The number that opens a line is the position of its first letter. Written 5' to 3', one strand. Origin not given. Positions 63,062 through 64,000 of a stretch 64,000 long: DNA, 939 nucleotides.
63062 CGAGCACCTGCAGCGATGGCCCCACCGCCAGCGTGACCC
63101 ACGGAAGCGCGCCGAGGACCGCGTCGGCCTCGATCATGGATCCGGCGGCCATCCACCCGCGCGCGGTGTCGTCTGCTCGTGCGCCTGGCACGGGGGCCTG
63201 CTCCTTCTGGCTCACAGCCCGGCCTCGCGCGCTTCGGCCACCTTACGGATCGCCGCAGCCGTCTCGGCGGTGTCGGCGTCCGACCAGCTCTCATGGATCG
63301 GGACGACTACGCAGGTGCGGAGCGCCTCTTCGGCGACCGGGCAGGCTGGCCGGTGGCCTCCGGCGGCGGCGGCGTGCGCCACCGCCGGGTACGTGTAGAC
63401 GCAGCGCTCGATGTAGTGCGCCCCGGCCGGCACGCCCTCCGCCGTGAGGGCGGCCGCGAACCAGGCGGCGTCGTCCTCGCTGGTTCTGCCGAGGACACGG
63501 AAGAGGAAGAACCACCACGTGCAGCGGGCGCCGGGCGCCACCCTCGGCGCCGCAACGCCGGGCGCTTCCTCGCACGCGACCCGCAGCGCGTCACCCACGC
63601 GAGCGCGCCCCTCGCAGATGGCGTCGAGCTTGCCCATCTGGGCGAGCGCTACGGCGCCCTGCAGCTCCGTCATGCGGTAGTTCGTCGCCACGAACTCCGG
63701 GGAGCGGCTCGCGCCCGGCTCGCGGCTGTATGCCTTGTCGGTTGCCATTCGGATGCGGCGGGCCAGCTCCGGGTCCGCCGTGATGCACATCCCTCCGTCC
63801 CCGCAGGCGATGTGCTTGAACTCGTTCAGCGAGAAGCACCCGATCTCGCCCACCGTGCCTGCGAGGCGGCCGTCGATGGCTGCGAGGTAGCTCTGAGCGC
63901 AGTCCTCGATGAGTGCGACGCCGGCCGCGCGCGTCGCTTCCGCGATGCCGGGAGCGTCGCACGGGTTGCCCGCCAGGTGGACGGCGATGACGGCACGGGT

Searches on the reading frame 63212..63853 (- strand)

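Call 90: search_protein_families(library=pfam, proteins=[window:63212-63853:-], max_evalue=0.0001)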
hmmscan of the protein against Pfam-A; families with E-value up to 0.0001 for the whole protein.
window:63212-63853:- (213 aa): 1 family
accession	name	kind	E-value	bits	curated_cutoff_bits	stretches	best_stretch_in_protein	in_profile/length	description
PF01041.23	DegT_DnrJ_EryC1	-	3.6e-30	105.9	19.8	1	1-202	162-359/360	DegT/DnrJ/EryC1/StrS aminotransferase family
